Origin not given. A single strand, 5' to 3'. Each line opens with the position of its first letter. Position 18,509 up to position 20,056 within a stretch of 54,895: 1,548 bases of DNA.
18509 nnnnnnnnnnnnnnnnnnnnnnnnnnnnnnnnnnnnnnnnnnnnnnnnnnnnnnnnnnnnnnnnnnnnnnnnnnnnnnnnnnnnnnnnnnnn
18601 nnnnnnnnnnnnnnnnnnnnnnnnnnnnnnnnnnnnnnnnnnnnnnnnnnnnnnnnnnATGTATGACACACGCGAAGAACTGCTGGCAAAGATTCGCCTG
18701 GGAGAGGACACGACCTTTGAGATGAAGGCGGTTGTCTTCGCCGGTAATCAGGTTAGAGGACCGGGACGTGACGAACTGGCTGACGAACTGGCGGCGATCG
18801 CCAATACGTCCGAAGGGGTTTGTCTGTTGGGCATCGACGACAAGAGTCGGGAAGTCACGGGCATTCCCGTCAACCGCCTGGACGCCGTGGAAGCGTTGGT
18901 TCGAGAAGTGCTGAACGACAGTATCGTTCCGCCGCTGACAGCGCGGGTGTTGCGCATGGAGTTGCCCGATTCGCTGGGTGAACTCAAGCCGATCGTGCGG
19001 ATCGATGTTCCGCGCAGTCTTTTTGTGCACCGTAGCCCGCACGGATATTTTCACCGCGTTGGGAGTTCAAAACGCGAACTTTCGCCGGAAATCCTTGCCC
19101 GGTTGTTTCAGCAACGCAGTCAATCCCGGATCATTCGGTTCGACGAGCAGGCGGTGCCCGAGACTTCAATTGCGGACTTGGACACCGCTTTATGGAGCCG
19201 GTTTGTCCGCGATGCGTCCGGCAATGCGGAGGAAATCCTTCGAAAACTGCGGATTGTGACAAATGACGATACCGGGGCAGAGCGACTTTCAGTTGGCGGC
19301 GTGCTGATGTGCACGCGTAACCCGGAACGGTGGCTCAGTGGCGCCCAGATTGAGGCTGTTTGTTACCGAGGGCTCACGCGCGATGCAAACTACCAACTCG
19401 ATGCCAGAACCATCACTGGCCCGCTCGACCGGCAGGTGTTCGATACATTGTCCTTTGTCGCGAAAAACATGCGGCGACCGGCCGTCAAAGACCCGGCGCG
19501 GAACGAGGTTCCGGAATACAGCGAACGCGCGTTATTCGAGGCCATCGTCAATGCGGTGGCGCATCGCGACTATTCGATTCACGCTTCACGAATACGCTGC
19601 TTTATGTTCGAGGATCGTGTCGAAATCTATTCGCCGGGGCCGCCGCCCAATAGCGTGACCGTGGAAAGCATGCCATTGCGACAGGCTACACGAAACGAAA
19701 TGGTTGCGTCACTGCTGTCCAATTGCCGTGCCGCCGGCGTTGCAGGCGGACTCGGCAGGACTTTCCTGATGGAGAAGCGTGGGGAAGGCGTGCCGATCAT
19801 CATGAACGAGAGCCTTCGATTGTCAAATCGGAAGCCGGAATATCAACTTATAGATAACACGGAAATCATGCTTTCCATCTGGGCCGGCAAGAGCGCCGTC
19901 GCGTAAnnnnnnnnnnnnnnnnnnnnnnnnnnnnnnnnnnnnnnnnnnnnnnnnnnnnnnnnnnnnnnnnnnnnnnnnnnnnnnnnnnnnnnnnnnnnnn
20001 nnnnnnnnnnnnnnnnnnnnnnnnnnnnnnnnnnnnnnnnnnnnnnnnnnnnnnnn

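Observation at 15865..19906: PHP-SMC ATPase translationally coupled to an AlbA_2/GHKL protein: candidate undescribed two-gene defense module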

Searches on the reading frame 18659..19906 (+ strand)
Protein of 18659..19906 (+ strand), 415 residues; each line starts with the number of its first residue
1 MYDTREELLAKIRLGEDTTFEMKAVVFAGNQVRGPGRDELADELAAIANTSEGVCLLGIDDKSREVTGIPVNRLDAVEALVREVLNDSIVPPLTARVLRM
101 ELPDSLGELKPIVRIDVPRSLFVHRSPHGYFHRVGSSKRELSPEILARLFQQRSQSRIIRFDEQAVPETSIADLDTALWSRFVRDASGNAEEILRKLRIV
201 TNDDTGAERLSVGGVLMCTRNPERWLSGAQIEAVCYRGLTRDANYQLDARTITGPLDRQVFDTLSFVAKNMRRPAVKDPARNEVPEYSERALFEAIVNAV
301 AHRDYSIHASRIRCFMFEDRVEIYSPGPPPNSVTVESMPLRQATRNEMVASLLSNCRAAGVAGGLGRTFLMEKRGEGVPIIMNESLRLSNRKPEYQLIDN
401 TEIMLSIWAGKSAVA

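Call 7: search_protein_families(library=pfam, proteins=[window:18659-19906:+], max_evalue=0.01)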
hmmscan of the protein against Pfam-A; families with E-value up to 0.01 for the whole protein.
window:18659-19906:+ (415 aa): 2 families
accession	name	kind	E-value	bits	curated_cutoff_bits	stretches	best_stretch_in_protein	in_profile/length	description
PF13749.12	HATPase_c_4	-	3.9e-16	59.3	26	1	311-399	3-82/89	Putative ATP-dependent DNA helicase recG C-terminal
PF04326.19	SLFN_AlbA_2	-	7.9e-12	46.2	25.3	1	16-141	1-117/118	Schlafen, AlbA_2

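Call 8: search_protein_families(library=padloc, proteins=[window:18659-19906:+], max_evalue=0.01)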
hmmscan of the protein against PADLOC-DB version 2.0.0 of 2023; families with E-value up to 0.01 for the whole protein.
window:18659-19906:+ (415 aa): 3 families
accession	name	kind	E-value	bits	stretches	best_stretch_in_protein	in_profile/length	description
PDLC02394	pAgo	-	3.7e-18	62.7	1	38-402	55-431/1121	-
PDLC02402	Aga_SIR2-PNTD1-PNTD2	-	5.8e-11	39.2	1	190-327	352-481/876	Class I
PDLC02418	Aga_SIR2-Kinase-PNTD1-PNTD2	-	3.8e-07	26.7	1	212-332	247-364/756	Class I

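Call 17: search_solved_structures(query=window:18659-19906:+, max_evalue=0.01)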
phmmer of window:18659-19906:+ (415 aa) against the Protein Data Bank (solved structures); distinct sequences matched with E-value up to 0.01: 2.
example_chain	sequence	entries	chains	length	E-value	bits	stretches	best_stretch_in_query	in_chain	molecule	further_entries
3lmm_A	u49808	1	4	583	3.1e-07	33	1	271-379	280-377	Uncharacterized protein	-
5yd0_A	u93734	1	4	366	0.007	18.7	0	37-85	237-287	Schlafen 8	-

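Call 19: search_protein_families(library=ncbifam, proteins=[window:18659-19906:+], max_evalue=0.001)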
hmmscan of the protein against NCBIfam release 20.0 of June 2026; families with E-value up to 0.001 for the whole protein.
window:18659-19906:+ (415 aa): 0 families

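Call 31: search_dna_similar(query=window:18659-19906:+, collection=plasmids, mode=protein, max_rows=25, max_evalue=1e-20)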
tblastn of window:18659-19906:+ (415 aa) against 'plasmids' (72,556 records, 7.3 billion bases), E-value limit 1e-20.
Records with a match: 11; places in all: 11; records where one place covers at least 80% of the query: 11.
Best place of each record, by identity: <60% 11.
By first word of the organism name: Yersinia 6; Burkholderia 1; Candidatus 1; Vibrio 1; Fusobacterium 1; Streptococcus 1.
By predicted mobility (MOB-suite, as given by PLSDB): mobilizable 6; non-mobilizable 5.
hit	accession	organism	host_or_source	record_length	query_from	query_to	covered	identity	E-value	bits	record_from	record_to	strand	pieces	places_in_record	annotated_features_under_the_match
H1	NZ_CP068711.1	Burkholderia thailandensis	soil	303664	1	410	99%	54.3%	5e-134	431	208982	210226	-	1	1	ATP-binding protein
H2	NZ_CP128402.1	Candidatus Chlorohelix allophototropha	Single colony of Candidatus Chlorohelix ...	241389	7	396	94%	26.1%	2e-24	113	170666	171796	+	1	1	ATP-binding protein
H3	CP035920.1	Vibrio cidicii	-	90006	6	390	93%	25.7%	1e-25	117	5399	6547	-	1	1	record has no annotation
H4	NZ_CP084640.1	Yersinia ruckeri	Rainbow trout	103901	6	352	84%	27.8%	8e-27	120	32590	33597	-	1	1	RNA-binding domain-containing protein | TrlF family AAA-like ATPase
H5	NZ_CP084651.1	Yersinia ruckeri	Rainbow trout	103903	6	352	84%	27.8%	8e-27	120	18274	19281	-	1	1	RNA-binding domain-containing protein | TrlF family AAA-like ATPase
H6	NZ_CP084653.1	Yersinia ruckeri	Rainbow trout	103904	6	352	84%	27.8%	8e-27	120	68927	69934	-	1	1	RNA-binding domain-containing protein | TrlF family AAA-like ATPase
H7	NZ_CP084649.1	Yersinia ruckeri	Rainbow trout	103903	6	352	84%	27.8%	8e-27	120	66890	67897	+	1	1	RNA-binding domain-containing protein | TrlF family AAA-like ATPase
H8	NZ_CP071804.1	Yersinia ruckeri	strain,sea water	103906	6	352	84%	27.8%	8e-27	120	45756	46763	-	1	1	RNA-binding domain-containing protein | TrlF family AAA-like ATPase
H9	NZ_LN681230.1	Yersinia ruckeri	-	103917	6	352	84%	27.8%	8e-27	120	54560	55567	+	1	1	RNA-binding domain-containing protein | TrlF family AAA-like ATPase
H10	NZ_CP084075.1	Fusobacterium vincentii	-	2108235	39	395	86%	25.3%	2e-26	119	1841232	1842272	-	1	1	none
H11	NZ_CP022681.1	Streptococcus respiraculi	Marmota himalayana,whole organism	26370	40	395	86%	24.7%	7e-21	102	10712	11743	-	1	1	ATP-binding protein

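Call 33: get_annotated_region(hit=H1, flank=7000)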
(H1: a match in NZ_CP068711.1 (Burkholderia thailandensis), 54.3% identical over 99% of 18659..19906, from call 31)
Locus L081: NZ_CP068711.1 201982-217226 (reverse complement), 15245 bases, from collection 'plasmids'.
description: Burkholderia thailandensis strain AW34-19p plasmid p1, complete sequence
organism: Burkholderia thailandensis (NCBI taxid 57975)
taxonomy: Bacteria; Pseudomonadota; Betaproteobacteria; Burkholderiales; Burkholderiaceae; Burkholderia; Burkholderia thailandensis
host: -; source: soil; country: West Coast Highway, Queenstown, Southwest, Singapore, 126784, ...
typing (MOB-suite, as given by PLSDB): non-mobilizable; mating-pair formation MPF_F
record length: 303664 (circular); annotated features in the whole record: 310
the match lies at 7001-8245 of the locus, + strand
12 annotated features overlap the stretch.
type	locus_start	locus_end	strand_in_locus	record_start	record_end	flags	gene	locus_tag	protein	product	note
CDS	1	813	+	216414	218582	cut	-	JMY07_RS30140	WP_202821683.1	type IV secretion system DNA-binding domain-containing protein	-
CDS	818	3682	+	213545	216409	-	mobF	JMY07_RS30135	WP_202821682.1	MobF family relaxase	-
CDS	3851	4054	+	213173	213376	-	-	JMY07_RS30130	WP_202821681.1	hypothetical protein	-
CDS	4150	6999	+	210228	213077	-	-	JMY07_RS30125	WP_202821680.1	TrlF family AAA-like ATPase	-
CDS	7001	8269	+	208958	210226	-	-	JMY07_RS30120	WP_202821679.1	ATP-binding protein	-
CDS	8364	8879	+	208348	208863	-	-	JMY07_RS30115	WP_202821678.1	hypothetical protein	-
CDS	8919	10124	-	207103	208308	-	-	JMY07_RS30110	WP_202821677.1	restriction endonuclease PLD domain-containing protein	-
CDS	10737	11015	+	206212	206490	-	-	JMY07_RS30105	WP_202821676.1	hypothetical protein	-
CDS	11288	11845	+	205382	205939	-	-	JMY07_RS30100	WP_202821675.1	hypothetical protein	-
CDS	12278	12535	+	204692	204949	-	-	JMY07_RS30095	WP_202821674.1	hypothetical protein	-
CDS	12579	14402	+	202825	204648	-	-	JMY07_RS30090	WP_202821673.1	hybrid sensor histidine kinase/response regulator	GO:0000160 - phosphorelay signal transduction system [Evidence IEA]; GO:0007165 - signal transduction [Evidence IEA]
CDS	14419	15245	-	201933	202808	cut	-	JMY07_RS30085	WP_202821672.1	helix-turn-helix domain-containing protein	GO:0006355 - regulation of DNA-templated transcription [Evidence IEA]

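Call 34: get_annotated_region(hit=H9, flank=6000)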
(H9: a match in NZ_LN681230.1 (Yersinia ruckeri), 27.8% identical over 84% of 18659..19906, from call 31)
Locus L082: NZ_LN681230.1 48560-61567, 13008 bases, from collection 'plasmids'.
description: Yersinia ruckeri strain CSF007-82 plasmid pYR3, complete sequence
organism: Yersinia ruckeri (NCBI taxid 29486)
taxonomy: Bacteria; Pseudomonadota; Gammaproteobacteria; Enterobacterales; Yersiniaceae; Yersinia; Yersinia ruckeri
host: -; source: -; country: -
typing (MOB-suite, as given by PLSDB): mobilizable; relaxase MOBP
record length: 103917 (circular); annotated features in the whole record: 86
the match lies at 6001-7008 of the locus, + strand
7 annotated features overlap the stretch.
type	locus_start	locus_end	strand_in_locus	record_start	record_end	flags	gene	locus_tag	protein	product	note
CDS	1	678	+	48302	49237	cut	-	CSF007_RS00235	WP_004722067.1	hypothetical protein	-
CDS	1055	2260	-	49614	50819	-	-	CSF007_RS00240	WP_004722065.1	IS91 family transposase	-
CDS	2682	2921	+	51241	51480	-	-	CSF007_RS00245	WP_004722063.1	hypothetical protein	-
CDS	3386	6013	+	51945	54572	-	-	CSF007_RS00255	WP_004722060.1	TrlF family AAA-like ATPase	-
CDS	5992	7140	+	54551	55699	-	-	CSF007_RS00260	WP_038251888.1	RNA-binding domain-containing protein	-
CDS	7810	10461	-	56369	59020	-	-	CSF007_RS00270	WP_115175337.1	AAA family ATPase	-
CDS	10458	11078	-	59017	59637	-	-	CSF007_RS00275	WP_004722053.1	recombinase family protein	GO:0006310 - DNA recombination [Evidence IEA]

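Call 38: search_protein_families(library=pfam, proteins=[L082:2682-2921:+, L081:3851-4054:+, L082:5992-7140:+, L081:7001-8269:+, L081:8364-8879:+], max_evalue=0.1)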
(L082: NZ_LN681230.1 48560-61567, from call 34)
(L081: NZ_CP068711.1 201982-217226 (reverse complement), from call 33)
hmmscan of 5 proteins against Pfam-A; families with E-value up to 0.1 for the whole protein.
L082:2682-2921:+ (79 aa): 1 family
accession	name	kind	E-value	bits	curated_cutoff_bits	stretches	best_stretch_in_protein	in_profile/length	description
PF24718.1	HTH_73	-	8.9e-31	106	27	1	3-71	2-70/71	HTH-like domain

L081:3851-4054:+ (67 aa): 2 families
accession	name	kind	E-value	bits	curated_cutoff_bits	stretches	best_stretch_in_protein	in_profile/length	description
PF07878.17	RHH_5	-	0.0018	18.4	26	1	15-47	10-42/43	CopG-like RHH_1 or ribbon-helix-helix domain, RHH_5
PF08681.18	TacA1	-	0.01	16.2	21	1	9-34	2-27/80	Antitoxin TacA 1-like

L082:5992-7140:+ (382 aa): 2 families
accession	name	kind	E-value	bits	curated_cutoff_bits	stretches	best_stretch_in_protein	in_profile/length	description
PF04326.19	SLFN_AlbA_2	-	2.1e-19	70.6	25.3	1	14-126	1-117/118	Schlafen, AlbA_2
PF13749.12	HATPase_c_4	-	2.5e-14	53.5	26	1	296-361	2-69/89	Putative ATP-dependent DNA helicase recG C-terminal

L081:7001-8269:+ (422 aa): 2 families
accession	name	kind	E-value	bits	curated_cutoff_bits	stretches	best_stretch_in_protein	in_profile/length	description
PF13749.12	HATPase_c_4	-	3.4e-18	65.9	26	1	313-405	1-82/89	Putative ATP-dependent DNA helicase recG C-terminal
PF04326.19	SLFN_AlbA_2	-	1.5e-12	48.5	25.3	1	16-140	1-117/118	Schlafen, AlbA_2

L081:8364-8879:+ (171 aa): 0 families

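Call 43: find_homologous_proteins(query=window:18659-19906:+, max_evalue=0.00001)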
Query window:18659-19906:+ (415 aa): 7526 proteins with E <= 0.00001 among 8000 candidates; the best 120 are listed.
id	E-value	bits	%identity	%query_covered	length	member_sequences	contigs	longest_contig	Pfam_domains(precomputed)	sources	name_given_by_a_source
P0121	1.5e-271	918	100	100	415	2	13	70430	PF13749.13,PF04326.20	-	-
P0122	7.9e-188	642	67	99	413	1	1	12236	PF13749.13,PF04326.20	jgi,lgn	jgi:predicted HTH transcriptional regulator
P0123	1.9e-185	635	66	100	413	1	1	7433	PF13749.13,PF04326.20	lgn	-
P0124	1.9e-177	608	65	99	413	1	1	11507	PF13749.13,PF04326.20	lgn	-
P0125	1.2e-172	592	62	99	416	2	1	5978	PF13749.13,PF04326.20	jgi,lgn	-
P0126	5.8e-172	590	62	99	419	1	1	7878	PF13749.13,PF04326.20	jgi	jgi:ATP-dependent DNA helicase RecG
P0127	6.7e-171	587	62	99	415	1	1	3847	PF13749.13,PF04326.20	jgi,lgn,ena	-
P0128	1.7e-170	585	63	99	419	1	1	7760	PF13749.13,PF04326.20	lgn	-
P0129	2.3e-170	585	63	99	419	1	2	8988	PF13749.13,PF04326.20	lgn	-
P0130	6.0e-170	584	64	99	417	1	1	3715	PF13749.13,PF04326.20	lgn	-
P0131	1.5e-169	582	62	99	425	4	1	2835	PF13749.13,PF04326.20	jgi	jgi:ATP-dependent DNA helicase RecG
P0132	1.9e-169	582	62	99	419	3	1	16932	PF13749.13,PF04326.20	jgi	-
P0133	2.6e-169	581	62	99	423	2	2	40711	PF13749.13,PF04326.20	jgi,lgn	jgi:ATP-dependent DNA helicase RecG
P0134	5.9e-169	580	60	99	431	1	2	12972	PF13749.13,PF04326.20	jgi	jgi:ATP-dependent DNA helicase RecG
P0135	8.7e-169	580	61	99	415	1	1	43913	PF13749.13,PF04326.20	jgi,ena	-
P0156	1.5e-166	572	61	100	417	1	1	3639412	PF13749.13,PF04326.20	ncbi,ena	-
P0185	1.1e-163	563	61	99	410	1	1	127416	PF13749.13,PF04326.20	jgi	jgi:ATP-dependent DNA helicase RecG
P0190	2.0e-163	562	60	99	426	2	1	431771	PF13749.13,PF04326.20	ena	-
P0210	3.6e-162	558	60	99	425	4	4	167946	PF13749.13,PF04326.20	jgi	jgi:ATP-dependent DNA helicase RecG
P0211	4.4e-162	558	60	99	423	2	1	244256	PF13749.13,PF04326.20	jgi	jgi:ATP-dependent DNA helicase RecG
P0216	7.7e-162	557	59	99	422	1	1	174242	PF13749.13,PF04326.20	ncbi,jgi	-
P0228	2.7e-161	555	59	99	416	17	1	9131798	PF13749.13,PF04326.20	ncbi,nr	ncbi:MAG: putative DNA binding domain-containing protein [Candidatus Aminicenantes bacterium]|nr:MAG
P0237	6.5e-161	554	59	99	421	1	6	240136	PF13749.13,PF04326.20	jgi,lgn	jgi:predicted HTH transcriptional regulator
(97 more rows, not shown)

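Call 55: predict_structure(alignment_id=A2)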
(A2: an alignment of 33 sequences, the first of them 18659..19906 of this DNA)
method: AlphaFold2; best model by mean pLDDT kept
length: 415 residues; sequences in the alignment: 33
mean_pLDDT: 79.3   pTM: 0.59
mean pLDDT of the five models: 79.3, 79.0, 77.9, 72.0, 69.6
residues with pLDDT >= 90: 116; 70-90: 198; 50-70: 66; < 50: 35
segments of 3 or more residues with pLDDT < 50: 154-158, 329-337, 339-344, 358-368
pLDDT, mean of each block of 10 residues (from residue 1): 76 75 90 90 91 90 92 92 87 85 92 86 83 85 77 51 79 90 73 88 85 90 86 91 85 91 90 63 78 85 69 91 72 45 53 59 45 64 86 78 84 53
secondary structure, 60 per line:
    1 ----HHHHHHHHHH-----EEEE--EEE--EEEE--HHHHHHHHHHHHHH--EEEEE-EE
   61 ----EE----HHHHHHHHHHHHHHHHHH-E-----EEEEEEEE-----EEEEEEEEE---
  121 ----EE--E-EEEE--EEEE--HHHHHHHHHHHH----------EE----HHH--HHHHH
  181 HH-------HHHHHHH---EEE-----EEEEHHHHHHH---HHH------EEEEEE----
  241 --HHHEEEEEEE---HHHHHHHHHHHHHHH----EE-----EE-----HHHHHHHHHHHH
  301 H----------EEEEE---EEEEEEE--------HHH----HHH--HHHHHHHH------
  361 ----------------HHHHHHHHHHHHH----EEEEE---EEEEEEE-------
elements in order: H5-14 E20-23 E26-28 E31-34 H37-50 E53-57 H71-88 E96-103 E109-117 E131-134 E137-140 H143-154 H176-182 H190-196 E200-202 E208-211 H212-218 E231-236 E246-252 H256-270 H289-301 E312-316 E320-326 H347-354 H377-389 E394-398 E402-408

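Call 58: fold_search(model_id=the predicted structure, library=pdb)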
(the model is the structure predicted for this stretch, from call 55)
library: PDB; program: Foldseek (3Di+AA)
matches with E <= 10: 558; with E <= 0.001: 23
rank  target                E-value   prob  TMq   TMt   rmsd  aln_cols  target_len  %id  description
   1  3lmm_A                4.8e-19  1.00  0.44  0.37  14.8       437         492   22  Crystal Structure of the DIP2311 protein from Corynebacterium diphtheriae, Northeast Structural Genomics Consortium Ta (released 2010-02-16)
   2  3lmm_D                1.2e-17  1.00  0.42  0.32  14.5       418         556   22  Crystal Structure of the DIP2311 protein from Corynebacterium diphtheriae, Northeast Structural Genomics Consortium Ta (released 2010-02-16)
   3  3lmm_C                1.8e-17  1.00  0.42  0.37  14.5       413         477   23  Crystal Structure of the DIP2311 protein from Corynebacterium diphtheriae, Northeast Structural Genomics Consortium Ta (released 2010-02-16)
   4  3lmm_B                1.9e-17  1.00  0.41  0.32  14.4       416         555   22  Crystal Structure of the DIP2311 protein from Corynebacterium diphtheriae, Northeast Structural Genomics Consortium Ta (released 2010-02-16)
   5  5yd0_A                6.3e-05  1.00  0.21  0.26   9.5       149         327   17  Crystal structure of Schlafen 13 (SLFN13) N'-domain (released 2018-03-28)
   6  7fex                  1.0e-04  1.00  0.21  0.26   9.8       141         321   18  Crystal structure of Sus scrofa Schlafen11 N-terminal domain (2.69 A) (released 2023-06-07)
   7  9nyy_A                1.0e-04  1.00  0.23  0.12  20.9       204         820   17  Nucleic acid bound human SLFN14, State 1 (released 2025-07-09)
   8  7cux_F                1.5e-04  1.00  0.21  0.28  12.5       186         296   15  Crystal structure of human Schlafen 5 N'-terminal domain (SLFN5-N) involved in ssRNA cleaving and DNA binding (released 2021-08-25)
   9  7zep_A                1.6e-04  1.00  0.21  0.12  20.7       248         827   14  Human SLFN11 E209A dimer (released 2022-09-28)
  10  7zel_A                1.7e-04  1.00  0.20  0.10  21.4       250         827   16  Human SLFN11 dimer apoenzyme (released 2022-09-28)
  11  5yd0_B                2.0e-04  1.00  0.22  0.27   9.5       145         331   18  Crystal structure of Schlafen 13 (SLFN13) N'-domain (released 2018-03-28)
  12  7q3z_A                2.4e-04  1.00  0.21  0.27  12.3       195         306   13  DNA/RNA binding protein (released 2022-01-26)
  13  9jr9_A                2.9e-04  1.00  0.23  0.12  14.0       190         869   16  Electronic microscopy structure of human schlafen14-E211A dimer (released 2025-08-06)
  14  7cux_B                2.9e-04  1.00  0.21  0.28  12.5       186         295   16  Crystal structure of human Schlafen 5 N'-terminal domain (SLFN5-N) involved in ssRNA cleaving and DNA binding (released 2021-08-25)
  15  9uie_B                3.2e-04  1.00  0.23  0.11  19.1       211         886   17  Electronic microscopy structure of human schlafen14-E211A dimer in complex with dsRNA (released 2025-08-06)
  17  9jr9_B                4.2e-04  1.00  0.22  0.12  20.2       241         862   15  Electronic microscopy structure of human schlafen14-E211A dimer (released 2025-08-06)
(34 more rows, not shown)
